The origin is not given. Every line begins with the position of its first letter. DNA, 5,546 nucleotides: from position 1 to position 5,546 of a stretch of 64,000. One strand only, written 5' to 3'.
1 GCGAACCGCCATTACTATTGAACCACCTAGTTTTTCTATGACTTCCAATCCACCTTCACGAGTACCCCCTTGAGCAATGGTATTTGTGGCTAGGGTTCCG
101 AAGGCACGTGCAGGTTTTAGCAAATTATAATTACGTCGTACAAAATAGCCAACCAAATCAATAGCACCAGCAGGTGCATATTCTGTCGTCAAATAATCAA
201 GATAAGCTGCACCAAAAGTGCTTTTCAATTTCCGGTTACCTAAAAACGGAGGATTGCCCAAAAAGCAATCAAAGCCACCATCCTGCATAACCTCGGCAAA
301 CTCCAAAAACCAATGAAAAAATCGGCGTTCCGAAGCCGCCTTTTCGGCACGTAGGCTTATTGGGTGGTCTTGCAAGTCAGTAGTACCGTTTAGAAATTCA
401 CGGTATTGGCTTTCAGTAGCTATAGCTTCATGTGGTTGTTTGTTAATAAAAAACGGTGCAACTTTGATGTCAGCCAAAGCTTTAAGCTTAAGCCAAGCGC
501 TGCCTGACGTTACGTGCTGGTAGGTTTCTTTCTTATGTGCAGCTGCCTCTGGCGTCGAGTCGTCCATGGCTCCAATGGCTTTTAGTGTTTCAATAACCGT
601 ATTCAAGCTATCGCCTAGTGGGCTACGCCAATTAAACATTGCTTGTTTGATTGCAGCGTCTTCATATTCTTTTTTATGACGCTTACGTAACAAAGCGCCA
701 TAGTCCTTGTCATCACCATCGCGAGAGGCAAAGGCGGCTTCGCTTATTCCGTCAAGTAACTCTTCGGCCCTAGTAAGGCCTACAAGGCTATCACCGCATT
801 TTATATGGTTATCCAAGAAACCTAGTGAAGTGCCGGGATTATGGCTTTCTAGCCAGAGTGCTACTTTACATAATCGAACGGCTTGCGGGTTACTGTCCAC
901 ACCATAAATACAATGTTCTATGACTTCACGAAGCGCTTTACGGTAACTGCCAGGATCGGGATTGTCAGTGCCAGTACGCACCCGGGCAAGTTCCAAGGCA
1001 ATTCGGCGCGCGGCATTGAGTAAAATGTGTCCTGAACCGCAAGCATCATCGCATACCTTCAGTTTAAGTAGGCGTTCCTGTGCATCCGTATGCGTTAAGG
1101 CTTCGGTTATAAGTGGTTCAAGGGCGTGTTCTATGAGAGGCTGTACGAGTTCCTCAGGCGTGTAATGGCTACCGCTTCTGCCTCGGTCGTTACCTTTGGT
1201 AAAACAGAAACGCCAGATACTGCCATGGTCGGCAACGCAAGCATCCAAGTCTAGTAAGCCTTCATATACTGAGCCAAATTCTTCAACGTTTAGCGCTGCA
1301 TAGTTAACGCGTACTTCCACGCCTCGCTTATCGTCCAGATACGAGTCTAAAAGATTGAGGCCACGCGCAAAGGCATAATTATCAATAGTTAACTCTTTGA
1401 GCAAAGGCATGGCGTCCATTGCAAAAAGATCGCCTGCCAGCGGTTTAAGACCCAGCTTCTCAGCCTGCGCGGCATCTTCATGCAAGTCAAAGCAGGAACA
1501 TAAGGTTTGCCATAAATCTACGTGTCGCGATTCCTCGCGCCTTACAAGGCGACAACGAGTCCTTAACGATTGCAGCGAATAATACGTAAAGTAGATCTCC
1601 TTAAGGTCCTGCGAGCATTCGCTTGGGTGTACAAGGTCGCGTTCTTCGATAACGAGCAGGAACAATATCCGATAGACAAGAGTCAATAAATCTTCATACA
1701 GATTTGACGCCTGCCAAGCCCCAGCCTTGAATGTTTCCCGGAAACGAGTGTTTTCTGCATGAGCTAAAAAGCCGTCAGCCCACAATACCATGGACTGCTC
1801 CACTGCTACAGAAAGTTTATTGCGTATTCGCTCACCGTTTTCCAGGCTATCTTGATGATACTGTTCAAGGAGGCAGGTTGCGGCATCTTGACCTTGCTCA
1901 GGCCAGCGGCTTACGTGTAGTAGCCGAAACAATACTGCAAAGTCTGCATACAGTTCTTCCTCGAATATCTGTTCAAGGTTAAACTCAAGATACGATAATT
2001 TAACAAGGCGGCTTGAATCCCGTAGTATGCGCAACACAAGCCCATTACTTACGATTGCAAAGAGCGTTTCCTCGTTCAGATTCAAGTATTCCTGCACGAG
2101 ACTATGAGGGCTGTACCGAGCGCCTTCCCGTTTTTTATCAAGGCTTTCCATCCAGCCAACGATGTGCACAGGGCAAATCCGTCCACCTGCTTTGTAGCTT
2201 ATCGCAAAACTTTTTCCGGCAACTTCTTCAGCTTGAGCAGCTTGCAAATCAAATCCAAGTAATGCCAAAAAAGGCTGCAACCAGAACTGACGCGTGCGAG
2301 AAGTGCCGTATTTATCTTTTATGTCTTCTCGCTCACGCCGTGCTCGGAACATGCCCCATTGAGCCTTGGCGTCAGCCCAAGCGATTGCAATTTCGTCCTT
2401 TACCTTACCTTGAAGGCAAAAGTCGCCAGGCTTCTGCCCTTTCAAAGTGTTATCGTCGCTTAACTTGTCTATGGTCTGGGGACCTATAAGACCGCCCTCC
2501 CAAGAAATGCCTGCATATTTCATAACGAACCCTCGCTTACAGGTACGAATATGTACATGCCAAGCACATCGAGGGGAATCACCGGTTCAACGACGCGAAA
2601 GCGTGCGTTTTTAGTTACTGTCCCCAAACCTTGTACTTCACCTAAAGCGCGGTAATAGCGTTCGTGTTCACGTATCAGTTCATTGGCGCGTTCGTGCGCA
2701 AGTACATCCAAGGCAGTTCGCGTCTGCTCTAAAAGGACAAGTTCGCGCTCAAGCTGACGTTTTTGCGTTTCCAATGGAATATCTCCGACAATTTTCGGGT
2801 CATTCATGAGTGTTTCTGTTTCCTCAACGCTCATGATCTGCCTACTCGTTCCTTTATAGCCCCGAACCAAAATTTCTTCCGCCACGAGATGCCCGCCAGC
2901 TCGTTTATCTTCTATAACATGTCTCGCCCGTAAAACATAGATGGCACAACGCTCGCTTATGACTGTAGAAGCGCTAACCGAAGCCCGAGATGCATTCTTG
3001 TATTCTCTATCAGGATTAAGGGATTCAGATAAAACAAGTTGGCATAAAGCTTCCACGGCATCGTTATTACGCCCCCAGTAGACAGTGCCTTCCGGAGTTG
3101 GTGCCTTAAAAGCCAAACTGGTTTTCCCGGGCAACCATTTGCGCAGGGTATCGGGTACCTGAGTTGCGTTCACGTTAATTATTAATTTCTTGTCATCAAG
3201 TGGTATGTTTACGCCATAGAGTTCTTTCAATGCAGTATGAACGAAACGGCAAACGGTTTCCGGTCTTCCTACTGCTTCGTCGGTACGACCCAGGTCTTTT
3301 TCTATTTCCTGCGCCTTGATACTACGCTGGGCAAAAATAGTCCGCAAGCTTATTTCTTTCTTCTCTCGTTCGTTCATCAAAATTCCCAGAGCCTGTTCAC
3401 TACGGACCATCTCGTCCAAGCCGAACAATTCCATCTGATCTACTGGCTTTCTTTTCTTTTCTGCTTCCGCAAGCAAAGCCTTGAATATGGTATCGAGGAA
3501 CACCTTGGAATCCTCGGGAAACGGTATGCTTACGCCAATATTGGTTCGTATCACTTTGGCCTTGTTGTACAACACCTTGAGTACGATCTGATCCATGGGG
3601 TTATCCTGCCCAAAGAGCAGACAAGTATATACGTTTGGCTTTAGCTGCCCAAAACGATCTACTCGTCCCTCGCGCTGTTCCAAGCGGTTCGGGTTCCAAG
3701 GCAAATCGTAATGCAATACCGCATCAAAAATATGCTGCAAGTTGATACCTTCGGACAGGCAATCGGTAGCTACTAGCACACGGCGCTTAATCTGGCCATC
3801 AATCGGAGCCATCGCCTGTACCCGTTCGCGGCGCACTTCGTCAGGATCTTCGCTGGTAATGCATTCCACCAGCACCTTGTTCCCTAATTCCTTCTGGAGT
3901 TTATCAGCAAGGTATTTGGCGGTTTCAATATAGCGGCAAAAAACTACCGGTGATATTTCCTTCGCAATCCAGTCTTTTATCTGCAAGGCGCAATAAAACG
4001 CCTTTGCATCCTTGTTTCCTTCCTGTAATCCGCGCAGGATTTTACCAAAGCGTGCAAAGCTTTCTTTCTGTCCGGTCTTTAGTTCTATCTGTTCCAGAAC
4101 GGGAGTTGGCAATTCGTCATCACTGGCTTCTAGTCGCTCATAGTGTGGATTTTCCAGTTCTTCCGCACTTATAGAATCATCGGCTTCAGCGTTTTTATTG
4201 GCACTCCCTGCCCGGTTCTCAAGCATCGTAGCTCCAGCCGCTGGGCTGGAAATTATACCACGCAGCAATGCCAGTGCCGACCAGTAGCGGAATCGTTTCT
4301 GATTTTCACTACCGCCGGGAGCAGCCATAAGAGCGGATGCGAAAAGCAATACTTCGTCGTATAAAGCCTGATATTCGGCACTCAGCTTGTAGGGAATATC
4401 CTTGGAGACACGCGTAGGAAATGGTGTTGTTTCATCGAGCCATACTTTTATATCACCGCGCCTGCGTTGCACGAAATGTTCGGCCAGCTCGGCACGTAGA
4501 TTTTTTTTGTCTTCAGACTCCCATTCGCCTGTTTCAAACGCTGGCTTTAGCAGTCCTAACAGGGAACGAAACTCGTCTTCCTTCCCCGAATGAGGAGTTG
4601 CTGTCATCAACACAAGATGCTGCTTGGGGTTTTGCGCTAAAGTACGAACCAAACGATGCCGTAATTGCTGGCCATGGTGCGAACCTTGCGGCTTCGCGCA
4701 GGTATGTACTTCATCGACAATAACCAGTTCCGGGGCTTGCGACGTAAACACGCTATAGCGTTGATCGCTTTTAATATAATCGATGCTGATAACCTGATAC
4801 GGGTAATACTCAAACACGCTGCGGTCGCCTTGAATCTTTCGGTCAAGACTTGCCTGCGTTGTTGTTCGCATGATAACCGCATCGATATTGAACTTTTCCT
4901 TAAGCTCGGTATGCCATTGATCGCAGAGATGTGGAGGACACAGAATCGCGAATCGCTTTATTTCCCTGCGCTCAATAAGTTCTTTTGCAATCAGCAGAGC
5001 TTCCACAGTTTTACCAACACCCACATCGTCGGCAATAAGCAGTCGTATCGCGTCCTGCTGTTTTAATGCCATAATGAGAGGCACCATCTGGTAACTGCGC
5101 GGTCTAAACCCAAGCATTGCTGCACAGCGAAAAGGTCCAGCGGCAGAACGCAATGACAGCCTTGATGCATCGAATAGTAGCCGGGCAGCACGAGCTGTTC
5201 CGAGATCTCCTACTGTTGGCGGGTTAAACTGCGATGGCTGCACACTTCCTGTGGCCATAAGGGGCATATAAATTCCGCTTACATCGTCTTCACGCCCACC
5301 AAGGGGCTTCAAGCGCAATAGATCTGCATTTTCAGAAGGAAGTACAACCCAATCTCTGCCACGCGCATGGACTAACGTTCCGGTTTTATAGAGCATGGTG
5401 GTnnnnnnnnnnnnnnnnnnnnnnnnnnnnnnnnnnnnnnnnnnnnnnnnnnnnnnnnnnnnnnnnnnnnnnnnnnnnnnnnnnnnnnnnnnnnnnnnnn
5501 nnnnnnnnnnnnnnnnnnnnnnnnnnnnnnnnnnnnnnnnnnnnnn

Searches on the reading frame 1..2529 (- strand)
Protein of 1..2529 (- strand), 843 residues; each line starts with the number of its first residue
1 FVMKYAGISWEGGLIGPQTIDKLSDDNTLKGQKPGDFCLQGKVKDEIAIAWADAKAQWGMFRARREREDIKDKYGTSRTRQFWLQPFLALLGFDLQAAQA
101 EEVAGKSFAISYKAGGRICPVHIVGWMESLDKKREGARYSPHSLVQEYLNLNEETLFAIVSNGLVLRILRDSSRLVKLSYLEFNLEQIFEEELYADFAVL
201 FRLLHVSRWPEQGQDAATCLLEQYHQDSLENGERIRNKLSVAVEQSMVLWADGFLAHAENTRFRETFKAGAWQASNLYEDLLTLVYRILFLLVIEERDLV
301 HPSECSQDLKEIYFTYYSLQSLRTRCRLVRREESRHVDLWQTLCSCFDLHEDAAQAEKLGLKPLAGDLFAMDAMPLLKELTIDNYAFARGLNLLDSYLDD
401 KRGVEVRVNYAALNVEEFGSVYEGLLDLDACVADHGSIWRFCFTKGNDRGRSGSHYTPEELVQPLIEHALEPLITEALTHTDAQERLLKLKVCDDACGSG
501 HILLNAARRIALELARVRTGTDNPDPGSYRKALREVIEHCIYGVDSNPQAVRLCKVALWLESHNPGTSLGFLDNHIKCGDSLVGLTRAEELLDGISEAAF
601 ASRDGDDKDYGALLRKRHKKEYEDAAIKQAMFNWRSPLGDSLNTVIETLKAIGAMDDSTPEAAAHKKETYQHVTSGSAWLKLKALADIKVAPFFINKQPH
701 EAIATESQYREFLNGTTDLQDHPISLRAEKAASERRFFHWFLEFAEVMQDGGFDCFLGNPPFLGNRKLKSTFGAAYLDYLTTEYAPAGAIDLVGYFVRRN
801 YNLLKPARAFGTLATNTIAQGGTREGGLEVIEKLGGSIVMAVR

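Call 29: search_protein_families(library=ncbifam, proteins=[window:1-2529:-], max_evalue=0.1)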
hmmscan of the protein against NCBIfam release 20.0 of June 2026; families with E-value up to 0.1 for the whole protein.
window:1-2529:- (843 aa): 6 families
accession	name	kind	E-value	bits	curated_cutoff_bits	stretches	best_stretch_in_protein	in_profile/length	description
NF033455.1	BREX_6_MTaseX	exception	2.3e-12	45.3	900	2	472-563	314-401/1319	BREX-6 system adenine-specific DNA-methyltransferase PglX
NF033452.1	BREX_1_MTaseX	exception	2.7e-11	42.1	500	1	483-814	308-564/1210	BREX-1 system adenine-specific DNA-methyltransferase PglX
NF033451.1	BREX_2_MTaseX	equivalog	6e-08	30.9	400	1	457-584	200-317/1185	BREX-2 system adenine-specific DNA-methyltransferase PglX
NF033454.1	BREX_5_MTaseX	exception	0.00026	18.7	900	1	488-563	301-369/1404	BREX-5 system adenine-specific DNA-methyltransferase PglX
NF047738.1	antiphage_MADS2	equivalog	0.048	11.9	720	0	449-566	307-413/654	methylation-associated defense system DNA methyltransferase MAD2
TIGR03534.1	RF_mod_PrmC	equivalog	0.058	12.8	199.1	0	471-555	74-129/253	peptide chain release factor N(5)-glutamine methyltransferase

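Call 71: search_protein_families(library=pfam, proteins=[window:1-2529:-], max_evalue=0.01)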
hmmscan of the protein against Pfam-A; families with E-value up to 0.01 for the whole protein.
window:1-2529:- (843 aa): 3 families
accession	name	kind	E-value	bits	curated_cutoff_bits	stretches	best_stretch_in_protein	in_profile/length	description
PF07669.17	Eco57I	-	6.1e-19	69.2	25.3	2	672-819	14-139/171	Eco57I restriction-modification methylase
PF20473.4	MmeI_Mtase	-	7.8e-09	35.5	27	1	483-564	14-88/259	MmeI, DNA-methyltransferase domain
PF02384.22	N6_Mtase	-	5e-06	26.5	20.4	1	449-562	22-101/311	N-6 DNA Methylase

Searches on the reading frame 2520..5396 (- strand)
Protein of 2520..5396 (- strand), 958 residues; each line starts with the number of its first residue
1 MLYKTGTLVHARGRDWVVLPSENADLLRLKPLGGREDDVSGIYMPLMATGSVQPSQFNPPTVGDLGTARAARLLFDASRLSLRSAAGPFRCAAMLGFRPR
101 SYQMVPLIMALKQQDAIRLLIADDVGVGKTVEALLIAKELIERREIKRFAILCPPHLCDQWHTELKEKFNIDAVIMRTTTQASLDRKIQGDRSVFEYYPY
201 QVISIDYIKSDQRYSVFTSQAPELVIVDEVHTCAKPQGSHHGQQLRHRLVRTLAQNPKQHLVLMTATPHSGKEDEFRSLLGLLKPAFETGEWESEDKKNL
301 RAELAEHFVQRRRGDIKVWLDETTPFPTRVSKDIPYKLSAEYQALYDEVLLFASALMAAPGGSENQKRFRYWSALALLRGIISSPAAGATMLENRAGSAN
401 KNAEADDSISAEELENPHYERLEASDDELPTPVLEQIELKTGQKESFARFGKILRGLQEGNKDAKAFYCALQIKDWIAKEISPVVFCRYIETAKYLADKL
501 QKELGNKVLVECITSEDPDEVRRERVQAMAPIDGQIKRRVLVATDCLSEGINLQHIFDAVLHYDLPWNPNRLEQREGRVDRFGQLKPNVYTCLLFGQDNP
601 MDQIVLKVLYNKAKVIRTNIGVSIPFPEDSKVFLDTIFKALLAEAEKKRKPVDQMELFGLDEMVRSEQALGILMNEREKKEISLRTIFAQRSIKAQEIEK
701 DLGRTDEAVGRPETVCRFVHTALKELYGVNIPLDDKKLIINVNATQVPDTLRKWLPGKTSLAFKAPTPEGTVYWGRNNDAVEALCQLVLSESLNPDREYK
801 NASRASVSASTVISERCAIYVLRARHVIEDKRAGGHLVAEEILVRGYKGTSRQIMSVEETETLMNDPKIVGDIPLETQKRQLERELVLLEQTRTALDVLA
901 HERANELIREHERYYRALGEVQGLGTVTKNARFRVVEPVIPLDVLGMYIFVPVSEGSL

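Call 5: search_protein_families(library=pfam, proteins=[window:2520-5396:-], max_evalue=1)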
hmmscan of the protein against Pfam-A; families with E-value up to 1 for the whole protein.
window:2520-5396:- (958 aa): 6 families
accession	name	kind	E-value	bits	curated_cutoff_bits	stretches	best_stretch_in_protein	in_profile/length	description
PF00176.29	SNF2-rel_dom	-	7.7e-17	61.7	24.9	1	105-364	6-267/290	SNF2-related domain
PF00271.37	Helicase_C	-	2.7e-15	57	23.5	1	484-583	19-110/110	Helicase conserved C-terminal domain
PF04851.21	ResIII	-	9.8e-12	45.5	22.5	1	98-269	3-163/164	Type III restriction enzyme, res subunit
PF00270.35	DEAD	-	4.1e-09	36.8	26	1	112-270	13-162/167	DEAD/DEAH box helicase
PF22590.2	Cas3-like_C_2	-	0.0023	18.6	27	1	484-582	6-104/106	CRISPR-associated nuclease/helicase Cas3, C-terminal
PF08883.16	DOPA_dioxygen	-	0.11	13.1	25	1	861-924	39-102/106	Dopa 4,5-dioxygenase family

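Call 6: search_protein_families(library=padloc, proteins=[window:2520-5396:-], max_evalue=0.01)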
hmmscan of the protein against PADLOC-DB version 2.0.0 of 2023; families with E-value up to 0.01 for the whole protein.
window:2520-5396:- (958 aa): 53 families (the best 25 are shown)
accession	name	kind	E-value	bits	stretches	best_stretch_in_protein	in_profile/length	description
PDLC02853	DpdE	-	8.7e-169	561.5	1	2-954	4-973/985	DpdE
PDLC02621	DrmD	-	3.3e-77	258.6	1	88-623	115-670/1040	DrmD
PDLC00659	HmaA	-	1.8e-58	196.3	2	70-398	76-397/1176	SNF2 helicase / DEAD-box helicase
PDLC02572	DrmA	-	1.2e-52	177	2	96-400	116-423/1043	DrmA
PDLC02633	DrmD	-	2.4e-52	176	1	96-590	123-636/839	DrmD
PDLC02500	BrxHI|BrxHII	-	1.9e-50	170.3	1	99-655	91-648/933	BrxHI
PDLC02504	BrxHI|BrxHII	-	4.3e-46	155.4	1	102-686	113-677/971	BrxHII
PDLC02632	DrmD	-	4.8e-44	148.9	1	97-591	122-633/662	DrmD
PDLC02623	DrmD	-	4.5e-39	132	2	480-624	529-664/1040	DrmD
PDLC02843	DpdE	-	4.4e-38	128.8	2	118-307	177-338/1091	DpdE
PDLC02620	DrmD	-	8e-38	128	2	108-352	109-347/1060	DrmD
PDLC02840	DpdE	-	7.4e-37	125.1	2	118-285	178-319/1091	DpdE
PDLC02619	DrmD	-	2.4e-36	123.2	2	87-352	21-280/872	DrmD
PDLC02193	PLD_Helicase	-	1.5e-34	117.3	2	473-613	686-827/905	-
PDLC02634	DrmD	-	5e-31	105.3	2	113-358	105-342/900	DrmD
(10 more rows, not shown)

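Call 29: search_protein_families(library=ncbifam, proteins=[window:2520-5396:-], max_evalue=0.1)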
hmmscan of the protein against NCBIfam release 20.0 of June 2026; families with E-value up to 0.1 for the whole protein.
window:2520-5396:- (958 aa): 19 families
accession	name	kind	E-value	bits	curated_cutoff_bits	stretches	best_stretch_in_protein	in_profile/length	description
NF038317.1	DISARM_DrmD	equivalog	1.7e-86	291.5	610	1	5-910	4-926/1021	DISARM system SNF2-like helicase DrmD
NF041062.1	DpdE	equivalog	7.7e-54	183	500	2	118-305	172-330/1048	protein DpdE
NF042964.1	phospholipD_antiphage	equivalog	3.4e-44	151.4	1100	2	390-621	600-827/895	phospholipase D-like domain-containing anti-phage protein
NF038318.1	DISARM_DrmD_b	equivalog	1.1e-35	123.1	950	2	87-352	18-277/868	DISARM system SNF2-like helicase DrmD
NF003426.0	PRK04914.1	equivalog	6.1e-34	117.4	576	2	113-285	167-333/959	RNA polymerase-associated protein RapA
TIGR04095.1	dnd_restrict_1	equivalog_domain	6.1e-13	48.6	600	2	100-249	10-162/451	DNA phosphorothioation system restriction enzyme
NF058637.1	helic_SCO1167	equivalog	2.7e-09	35.7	1200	2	477-587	776-879/932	SCO1167/SCO6262 family helicase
NF010337.0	PRK13766.1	equivalog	4.3e-09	35.1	610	2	99-272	17-177/781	Hef nuclease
TIGR02621.3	cas3_GSU0051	exception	3.5e-08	32.7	400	1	466-587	257-378/854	type I-G CRISPR-associated helicase/endonuclease Cas3g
NF041790.1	anti-phage_ZorD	equivalog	6.6e-07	27.6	1500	1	116-174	604-663/1035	type I Zorya anti-phage system protein ZorD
TIGR01587.1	cas3_core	equivalog_domain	2.1e-06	27.1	102.45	1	475-618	217-351/358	CRISPR-associated helicase Cas3'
NF008744.0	PRK11776.1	equivalog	9.3e-06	24.5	524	1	480-584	242-338/460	ATP-dependent RNA helicase DbpA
NF008394.0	PRK11192.1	equivalog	1.6e-05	24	507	1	483-584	250-343/441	ATP-dependent RNA helicase SrmB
NF053675.1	pilus_reg_Snf2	equivalog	1.8e-05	23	1100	1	119-232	606-709/1029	pilus expression-regulating Snf2 family helicase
TIGR03158.1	cas3_cyano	exception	0.00034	19.8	69.1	1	183-305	112-230/357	type I-D CRISPR-associated helicase Cas3'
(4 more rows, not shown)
